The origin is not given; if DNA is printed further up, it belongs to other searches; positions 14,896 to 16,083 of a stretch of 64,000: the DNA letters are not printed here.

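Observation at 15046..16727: Overlapping UbiA-family (DPPR-synthase-like) and GT2 polyprenol-P glycosyltransferase pair; a GT-C elsewhere in the window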

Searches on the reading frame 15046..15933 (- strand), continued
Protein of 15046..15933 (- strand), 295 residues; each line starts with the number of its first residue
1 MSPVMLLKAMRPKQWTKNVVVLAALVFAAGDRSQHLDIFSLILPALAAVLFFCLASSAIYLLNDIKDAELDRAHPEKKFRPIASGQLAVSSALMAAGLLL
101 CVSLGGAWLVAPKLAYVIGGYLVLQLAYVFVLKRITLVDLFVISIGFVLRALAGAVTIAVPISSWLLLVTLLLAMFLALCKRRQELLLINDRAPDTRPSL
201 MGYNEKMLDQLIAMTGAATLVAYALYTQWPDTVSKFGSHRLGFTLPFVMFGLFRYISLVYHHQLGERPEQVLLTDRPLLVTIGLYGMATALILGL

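Call 57: search_protein_families(library=pfam, proteins=[L024:10858-11796:+, L024:11793-12581:+, L022:2591-3451:-, L038:8904-9887:-, L029:7617-9962:-, L065:9515-9958:-, L065:8214-9518:-, L065:7472-8278:-, L065:5223-7436:-], max_evalue=0.001)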
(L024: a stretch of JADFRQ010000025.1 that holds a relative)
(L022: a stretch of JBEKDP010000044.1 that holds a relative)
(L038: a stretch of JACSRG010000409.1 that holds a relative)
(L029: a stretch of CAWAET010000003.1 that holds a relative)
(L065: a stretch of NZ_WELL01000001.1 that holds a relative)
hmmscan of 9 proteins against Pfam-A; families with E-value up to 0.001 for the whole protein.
L024:10858-11796:+ (312 aa): 3 families
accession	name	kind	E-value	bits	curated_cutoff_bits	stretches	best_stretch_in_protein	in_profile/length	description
PF00288.32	GHMP_kinases_N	-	6.6e-17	61.9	22.3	1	81-155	9-83/87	GHMP kinases N terminal domain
PF08544.19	GHMP_kinases_C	-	2.8e-12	47.3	21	1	224-301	3-83/85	GHMP kinases C terminal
PF22700.2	MVD-like_N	-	2.2e-05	24.6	27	1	61-135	51-128/157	Diphosphomevalonate decarboxylase-like N-terminal domain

L024:11793-12581:+ (262 aa): 1 family
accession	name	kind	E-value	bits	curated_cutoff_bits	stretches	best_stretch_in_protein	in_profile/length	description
PF00696.33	AA_kinase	-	1e-29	104.3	24.9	1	2-238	3-234/234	Amino acid kinase family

L022:2591-3451:- (286 aa): 3 families
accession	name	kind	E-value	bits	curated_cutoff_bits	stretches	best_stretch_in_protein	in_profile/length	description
PF01728.25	FtsJ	-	6.4e-40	137.4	24.1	1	90-268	1-178/181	FtsJ-like methyltransferase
PF01479.30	S4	-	9.1e-10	38.6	22.8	1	36-79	2-45/48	S4 domain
PF22421.1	SYY_C-terminal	-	0.00019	21.7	27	1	32-72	16-56/83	Tyrosine--tRNA ligase SYY-like C-terminal domain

L038:8904-9887:- (327 aa): 3 families
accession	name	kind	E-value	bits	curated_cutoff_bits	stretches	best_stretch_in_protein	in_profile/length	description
PF22700.2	MVD-like_N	-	8.6e-54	181.9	27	1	8-163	1-157/157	Diphosphomevalonate decarboxylase-like N-terminal domain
PF18376.6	MDD_C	-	9.3e-25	88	23.2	1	177-301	2-130/186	Mevalonate 5-diphosphate decarboxylase C-terminal domain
PF00288.32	GHMP_kinases_N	-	5.3e-09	36.6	22.3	1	75-148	6-76/87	GHMP kinases N terminal domain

L029:7617-9962:- (781 aa): 0 families

L065:9515-9958:- (147 aa): 1 family
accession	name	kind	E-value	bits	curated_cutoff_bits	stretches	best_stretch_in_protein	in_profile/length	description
PF04138.20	GtrA_DPMS_TM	-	9.3e-07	29.5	26.1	1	20-141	2-117/117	GtrA/DPMS, transmembrane domain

L065:8214-9518:- (434 aa): 1 family
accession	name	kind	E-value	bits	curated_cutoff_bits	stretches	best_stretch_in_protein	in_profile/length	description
PF01565.28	FAD_binding_4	-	9e-16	58.3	26.4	1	35-145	26-139/139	FAD binding domain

L065:7472-8278:- (268 aa): 4 families
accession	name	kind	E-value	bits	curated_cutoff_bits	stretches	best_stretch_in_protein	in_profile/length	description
PF00106.31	adh_short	-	6.8e-34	117.5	26.6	1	26-215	2-190/195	short chain dehydrogenase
PF13561.12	adh_short_C2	-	1.3e-23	84.2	27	1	31-217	1-186/236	Enoyl-(Acyl carrier protein) reductase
PF08659.16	KR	-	3.9e-06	27.3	22.6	1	27-206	3-177/180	KR domain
PF05368.20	NmrA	-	0.00087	19.4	27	0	25-128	3-91/298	NmrA-like family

L065:5223-7436:- (737 aa): 0 families

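Call 71: search_protein_families(library=pfam, proteins=[L001:15110-15556:+, L001:14379-15113:+, L092:9215-10174:+, L091:12228-13340:+, L001:11036-14149:+, L093:9017-12262:+], max_evalue=0.01)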
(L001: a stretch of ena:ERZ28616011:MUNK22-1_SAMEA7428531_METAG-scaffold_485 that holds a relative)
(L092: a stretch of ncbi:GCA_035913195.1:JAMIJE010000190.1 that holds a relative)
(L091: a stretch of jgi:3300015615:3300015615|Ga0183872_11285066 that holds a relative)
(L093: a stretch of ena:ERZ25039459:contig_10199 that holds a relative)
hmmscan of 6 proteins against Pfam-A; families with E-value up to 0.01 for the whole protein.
L001:15110-15556:+ (148 aa): 2 families
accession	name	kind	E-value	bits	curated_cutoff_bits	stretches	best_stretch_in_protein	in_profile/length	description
PF10604.15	Polyketide_cyc2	-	1.2e-05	26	27.4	1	3-126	4-121/142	Polyketide cyclase / dehydrase and lipid transport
PF03364.25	Polyketide_cyc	-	3.6e-05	24.5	23.4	1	9-119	1-107/126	Polyketide cyclase / dehydrase and lipid transport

L001:14379-15113:+ (244 aa): 8 families
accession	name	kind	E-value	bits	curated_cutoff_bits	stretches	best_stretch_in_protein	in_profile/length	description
PF13561.12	adh_short_C2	-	2.2e-62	211.2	27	1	10-239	1-236/236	Enoyl-(Acyl carrier protein) reductase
PF00106.31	adh_short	-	1.1e-40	139.7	26.6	1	5-188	2-191/195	short chain dehydrogenase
PF08659.16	KR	-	4e-14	53.4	22.6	1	6-159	3-162/180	KR domain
PF13460.12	NAD_binding_10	-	4.3e-09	36.9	27.2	1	10-68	1-60/184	NAD(P)H-binding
PF23441.1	SDR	-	1e-06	28.8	27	1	61-238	75-255/258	SDR-like rossmann domain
PF01370.27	Epimerase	-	1.6e-06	28.2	20.9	1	6-135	1-117/240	NAD dependent epimerase/dehydratase family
PF03435.24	Sacchrp_dh_NADP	-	5.4e-05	24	25.1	1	6-69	1-69/129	Saccharopine dehydrogenase NADP binding domain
PF05368.20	NmrA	-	0.0017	18.5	27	1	3-68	2-69/298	NmrA-like family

L092:9215-10174:+ (319 aa): 6 families
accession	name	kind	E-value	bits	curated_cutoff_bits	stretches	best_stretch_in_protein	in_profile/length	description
PF01370.27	Epimerase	-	2.5e-48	165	20.9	1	9-243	2-240/240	NAD dependent epimerase/dehydratase family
PF16363.11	GDP_Man_Dehyd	-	7.8e-48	164.1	27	1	9-304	1-330/332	GDP-mannose 4,6 dehydratase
PF01073.25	3Beta_HSD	-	1.1e-06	28.4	22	1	9-224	1-221/280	3-beta hydroxysteroid dehydrogenase/isomerase family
PF04321.23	RmlD_sub_bind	-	1.2e-06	28.3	27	1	9-271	4-240/287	RmlD substrate binding domain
PF07993.18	NAD_binding_4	-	4e-05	23.3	20.1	0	71-187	88-211/258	Male sterility protein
PF02719.21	Polysacc_synt_2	-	0.00016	21.4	20.2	0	145-219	133-204/293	Polysaccharide biosynthesis protein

L091:12228-13340:+ (370 aa): 9 families
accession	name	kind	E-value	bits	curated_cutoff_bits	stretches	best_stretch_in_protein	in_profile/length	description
PF01370.27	Epimerase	-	1e-41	143.4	20.9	2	3-128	1-124/240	NAD dependent epimerase/dehydratase family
PF16363.11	GDP_Man_Dehyd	-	2.8e-34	119.5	27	2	4-124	1-134/332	GDP-mannose 4,6 dehydratase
PF01073.25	3Beta_HSD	-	7.4e-16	58.4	22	1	4-129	1-126/280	3-beta hydroxysteroid dehydrogenase/isomerase family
PF07993.18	NAD_binding_4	-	1.3e-13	51.2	20.1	1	61-250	80-251/258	Male sterility protein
PF02719.21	Polysacc_synt_2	-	3.8e-11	43.2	20.2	1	3-118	1-127/293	Polysaccharide biosynthesis protein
PF05368.20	NmrA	-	3.9e-08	33.7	27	1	2-78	4-78/298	NmrA-like family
PF13460.12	NAD_binding_10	-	2.5e-07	31.2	27.2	1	7-120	1-99/184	NAD(P)H-binding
PF04321.23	RmlD_sub_bind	-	5.8e-07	29.3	27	1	1-81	1-63/287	RmlD substrate binding domain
PF00106.31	adh_short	-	2.7e-05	24.2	26.6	1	3-70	3-71/195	short chain dehydrogenase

L001:11036-14149:+ (1037 aa): 13 families
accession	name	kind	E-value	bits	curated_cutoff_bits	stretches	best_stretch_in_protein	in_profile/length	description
PF11028.14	TMEM260-like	-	1.5e-23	83.9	24.2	2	121-260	37-174/179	Protein O-mannosyl-transferase TMEM260-like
PF14559.12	TPR_19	-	3.7e-13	50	25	1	810-874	4-68/68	Tetratricopeptide repeat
PF13428.12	TPR_14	-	6.1e-11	42.3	23.5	1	831-871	1-41/44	Tetratricopeptide repeat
PF13431.12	TPR_17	-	5.6e-08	32.9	24.4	1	819-852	1-34/34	Tetratricopeptide repeat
PF07719.23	TPR_2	-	6.2e-08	32.6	27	0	831-863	1-33/34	Tetratricopeptide repeat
PF13432.12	TPR_16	-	1.2e-07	32.5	32.7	1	807-862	8-62/65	Tetratricopeptide repeat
PF13231.12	PMT_2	-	1.1e-06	29.4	26.1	1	169-280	43-154/160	Dolichyl-phosphate-mannose-protein mannosyltransferase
PF00515.34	TPR_1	-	2.4e-05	24.4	27.8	0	805-828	9-32/34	Tetratricopeptide repeat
PF13181.12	TPR_8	-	3.3e-05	24.1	25.7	0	832-861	2-31/34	Tetratricopeptide repeat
PF13174.12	TPR_6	-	0.00026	21.9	26.3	0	832-860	1-29/33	Tetratricopeptide repeat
PF23914.1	TPR_CcmH_CycH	-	0.0018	18.6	42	0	809-869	62-125/158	Cytochrome c-type biogenesis protein H TPR domain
PF13424.12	TPR_12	-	0.0039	17.8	30.1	0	834-855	6-27/77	Tetratricopeptide repeat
PF13414.12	TPR_11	-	0.0067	16.5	26.8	0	816-845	13-42/42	TPR repeat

L093:9017-12262:+ (1081 aa): 15 families
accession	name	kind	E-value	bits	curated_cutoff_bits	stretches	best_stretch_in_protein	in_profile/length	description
PF11028.14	TMEM260-like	-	3e-28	99.2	24.2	1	66-246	1-174/179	Protein O-mannosyl-transferase TMEM260-like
PF14559.12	TPR_19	-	3.7e-12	46.8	25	1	857-918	7-68/68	Tetratricopeptide repeat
PF07719.23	TPR_2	-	1.1e-10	41.3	27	1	875-908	1-34/34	Tetratricopeptide repeat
PF13428.12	TPR_14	-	9.6e-10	38.6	23.5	0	875-915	1-41/44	Tetratricopeptide repeat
PF23914.1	TPR_CcmH_CycH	-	3.8e-08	33.8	42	1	989-1040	29-80/158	Cytochrome c-type biogenesis protein H TPR domain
PF13432.12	TPR_16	-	2.2e-07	31.6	32.7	1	853-908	9-64/65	Tetratricopeptide repeat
PF13431.12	TPR_17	-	6.6e-07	29.6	24.4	1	863-891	1-29/34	Tetratricopeptide repeat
PF00515.34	TPR_1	-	8.9e-07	28.9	27.8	0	849-872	9-32/34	Tetratricopeptide repeat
PF14561.12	TPR_20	-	9.5e-05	23.1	25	0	998-1050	10-62/90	Tetratricopeptide repeat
PF13174.12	TPR_6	-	0.0019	19.2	26.3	0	876-907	1-32/33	Tetratricopeptide repeat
PF13181.12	TPR_8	-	0.0023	18.4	25.7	0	876-907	2-33/34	Tetratricopeptide repeat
PF25063.1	ARM_TT21_C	-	0.0023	18.3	35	0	852-913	140-202/209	Tetratricopeptide repeat protein 21 C-terminal ARM domain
PF13414.12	TPR_11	-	0.0036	17.4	26.8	0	857-888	10-41/42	TPR repeat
PF13176.12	TPR_7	-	0.0067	16.9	27.9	0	880-907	4-33/36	Tetratricopeptide repeat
PF13371.12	TPR_9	-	0.0075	16.7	35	0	849-911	3-65/73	Tetratricopeptide repeat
